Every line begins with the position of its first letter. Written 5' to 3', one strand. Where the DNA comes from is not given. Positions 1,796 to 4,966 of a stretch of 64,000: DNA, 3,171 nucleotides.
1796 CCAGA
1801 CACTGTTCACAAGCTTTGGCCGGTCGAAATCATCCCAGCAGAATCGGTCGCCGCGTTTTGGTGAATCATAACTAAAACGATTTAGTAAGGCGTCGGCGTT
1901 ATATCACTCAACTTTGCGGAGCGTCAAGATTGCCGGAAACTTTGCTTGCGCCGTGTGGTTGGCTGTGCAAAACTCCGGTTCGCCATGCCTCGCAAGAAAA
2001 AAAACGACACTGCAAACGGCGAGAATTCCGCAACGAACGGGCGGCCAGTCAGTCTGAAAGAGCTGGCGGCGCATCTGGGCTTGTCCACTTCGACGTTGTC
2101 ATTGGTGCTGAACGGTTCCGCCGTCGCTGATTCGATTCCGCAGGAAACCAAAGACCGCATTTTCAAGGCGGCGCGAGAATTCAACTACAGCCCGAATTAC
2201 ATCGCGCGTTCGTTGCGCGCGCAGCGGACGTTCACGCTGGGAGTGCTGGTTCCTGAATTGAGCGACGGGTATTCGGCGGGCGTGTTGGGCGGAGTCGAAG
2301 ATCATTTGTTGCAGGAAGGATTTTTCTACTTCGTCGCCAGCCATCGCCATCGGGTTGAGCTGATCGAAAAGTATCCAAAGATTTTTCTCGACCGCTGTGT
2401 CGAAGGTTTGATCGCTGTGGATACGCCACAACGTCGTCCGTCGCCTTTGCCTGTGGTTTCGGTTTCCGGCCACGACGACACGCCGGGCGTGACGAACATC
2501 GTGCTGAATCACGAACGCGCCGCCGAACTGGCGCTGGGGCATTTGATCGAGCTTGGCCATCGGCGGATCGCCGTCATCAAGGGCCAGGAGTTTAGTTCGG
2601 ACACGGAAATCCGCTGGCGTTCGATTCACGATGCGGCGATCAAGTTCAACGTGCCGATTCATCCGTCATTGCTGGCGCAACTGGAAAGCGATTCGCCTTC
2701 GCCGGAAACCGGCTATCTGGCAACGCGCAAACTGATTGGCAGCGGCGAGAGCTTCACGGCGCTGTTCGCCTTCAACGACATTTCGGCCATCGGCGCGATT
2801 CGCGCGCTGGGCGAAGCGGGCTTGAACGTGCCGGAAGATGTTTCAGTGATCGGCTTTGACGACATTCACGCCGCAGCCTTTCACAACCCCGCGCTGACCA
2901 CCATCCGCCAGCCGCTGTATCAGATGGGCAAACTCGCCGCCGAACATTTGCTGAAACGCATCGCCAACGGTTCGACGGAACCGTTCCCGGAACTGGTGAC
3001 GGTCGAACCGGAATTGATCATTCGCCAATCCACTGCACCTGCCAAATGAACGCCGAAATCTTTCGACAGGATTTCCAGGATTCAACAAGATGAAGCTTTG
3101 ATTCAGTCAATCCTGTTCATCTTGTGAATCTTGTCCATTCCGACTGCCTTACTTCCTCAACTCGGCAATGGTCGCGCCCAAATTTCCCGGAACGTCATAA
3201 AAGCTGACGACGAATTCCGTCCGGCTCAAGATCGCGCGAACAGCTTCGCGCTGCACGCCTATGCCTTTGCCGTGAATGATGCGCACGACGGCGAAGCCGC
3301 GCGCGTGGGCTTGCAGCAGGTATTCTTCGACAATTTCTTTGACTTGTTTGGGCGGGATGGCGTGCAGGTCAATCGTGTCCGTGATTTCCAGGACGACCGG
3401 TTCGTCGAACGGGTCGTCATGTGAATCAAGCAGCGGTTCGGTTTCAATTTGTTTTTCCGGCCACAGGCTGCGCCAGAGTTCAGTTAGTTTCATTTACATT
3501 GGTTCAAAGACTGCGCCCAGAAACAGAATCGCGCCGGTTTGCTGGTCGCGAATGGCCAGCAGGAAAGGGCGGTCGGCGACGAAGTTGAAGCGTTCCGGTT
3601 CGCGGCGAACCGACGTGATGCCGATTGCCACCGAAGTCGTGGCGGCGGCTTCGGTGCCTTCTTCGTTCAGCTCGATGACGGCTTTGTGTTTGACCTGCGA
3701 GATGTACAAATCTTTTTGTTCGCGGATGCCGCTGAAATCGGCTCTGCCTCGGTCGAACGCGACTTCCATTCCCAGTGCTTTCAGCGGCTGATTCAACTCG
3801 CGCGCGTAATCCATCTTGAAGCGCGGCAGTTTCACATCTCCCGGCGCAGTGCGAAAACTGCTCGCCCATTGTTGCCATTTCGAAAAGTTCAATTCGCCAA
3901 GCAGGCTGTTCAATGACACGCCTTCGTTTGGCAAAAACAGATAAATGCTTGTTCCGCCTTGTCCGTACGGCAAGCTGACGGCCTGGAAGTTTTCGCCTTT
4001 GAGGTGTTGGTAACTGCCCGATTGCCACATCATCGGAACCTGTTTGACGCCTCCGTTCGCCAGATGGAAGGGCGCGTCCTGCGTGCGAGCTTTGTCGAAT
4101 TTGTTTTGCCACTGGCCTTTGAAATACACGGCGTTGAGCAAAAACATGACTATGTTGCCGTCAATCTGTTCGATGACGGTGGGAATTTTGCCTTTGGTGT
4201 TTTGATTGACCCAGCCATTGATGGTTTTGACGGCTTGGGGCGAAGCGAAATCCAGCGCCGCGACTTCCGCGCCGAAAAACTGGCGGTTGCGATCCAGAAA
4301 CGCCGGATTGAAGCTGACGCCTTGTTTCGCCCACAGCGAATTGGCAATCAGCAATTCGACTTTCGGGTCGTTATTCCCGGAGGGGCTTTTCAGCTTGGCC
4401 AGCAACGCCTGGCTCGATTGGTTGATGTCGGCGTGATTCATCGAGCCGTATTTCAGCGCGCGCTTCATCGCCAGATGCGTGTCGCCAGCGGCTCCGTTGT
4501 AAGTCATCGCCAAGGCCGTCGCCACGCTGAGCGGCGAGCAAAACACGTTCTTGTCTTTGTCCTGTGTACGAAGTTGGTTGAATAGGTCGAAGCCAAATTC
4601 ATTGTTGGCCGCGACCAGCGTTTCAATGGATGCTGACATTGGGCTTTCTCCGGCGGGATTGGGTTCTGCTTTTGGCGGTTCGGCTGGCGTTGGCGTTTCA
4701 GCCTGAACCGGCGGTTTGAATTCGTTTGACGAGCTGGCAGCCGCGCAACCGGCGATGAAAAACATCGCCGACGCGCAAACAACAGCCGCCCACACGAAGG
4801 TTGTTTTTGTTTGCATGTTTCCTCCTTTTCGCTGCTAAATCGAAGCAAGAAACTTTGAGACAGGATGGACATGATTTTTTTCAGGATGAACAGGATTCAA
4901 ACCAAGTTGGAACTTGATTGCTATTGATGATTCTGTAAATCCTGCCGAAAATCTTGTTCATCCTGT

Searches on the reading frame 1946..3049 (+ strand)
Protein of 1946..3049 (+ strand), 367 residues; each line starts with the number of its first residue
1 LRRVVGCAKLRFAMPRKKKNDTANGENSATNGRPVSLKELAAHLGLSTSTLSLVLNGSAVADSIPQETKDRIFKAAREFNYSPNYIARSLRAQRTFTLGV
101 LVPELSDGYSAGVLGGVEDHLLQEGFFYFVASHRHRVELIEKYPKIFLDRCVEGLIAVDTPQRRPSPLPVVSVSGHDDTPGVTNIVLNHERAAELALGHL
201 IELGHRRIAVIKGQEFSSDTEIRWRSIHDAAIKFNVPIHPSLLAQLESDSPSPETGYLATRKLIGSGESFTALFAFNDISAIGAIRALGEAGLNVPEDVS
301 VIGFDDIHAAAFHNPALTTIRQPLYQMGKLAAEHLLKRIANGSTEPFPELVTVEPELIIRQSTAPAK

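Call 75: search_protein_families(library=pfam, proteins=[window:1946-3049:+], max_evalue=0.00001)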
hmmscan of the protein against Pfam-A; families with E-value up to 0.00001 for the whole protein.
window:1946-3049:+ (367 aa): 4 families
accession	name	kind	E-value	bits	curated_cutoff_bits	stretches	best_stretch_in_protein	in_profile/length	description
PF13377.12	Peripla_BP_3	-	3.1e-31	109.1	26.5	1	198-363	2-167/167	Periplasmic binding protein-like domain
PF00532.27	Peripla_BP_1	-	8.9e-18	65.2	22.2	1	97-346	3-268/281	Periplasmic binding proteins and sugar binding domain of LacI family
PF00356.27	LacI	-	3.5e-09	36.8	27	1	36-84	1-46/46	Bacterial regulatory proteins, lacI family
PF13407.12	Peripla_BP_4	-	3.3e-07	30.5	35.1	1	169-336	82-251/258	Periplasmic binding protein domain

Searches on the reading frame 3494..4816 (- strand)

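Call 75: search_protein_families(library=pfam, proteins=[window:3494-4816:-], max_evalue=0.00001)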
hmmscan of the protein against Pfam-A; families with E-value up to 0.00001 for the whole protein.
window:3494-4816:- (440 aa): 1 family
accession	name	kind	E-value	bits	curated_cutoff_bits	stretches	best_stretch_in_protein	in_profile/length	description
PF00079.25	Serpin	-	2.6e-122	409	27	1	70-439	2-370/370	Serpin (serine protease inhibitor)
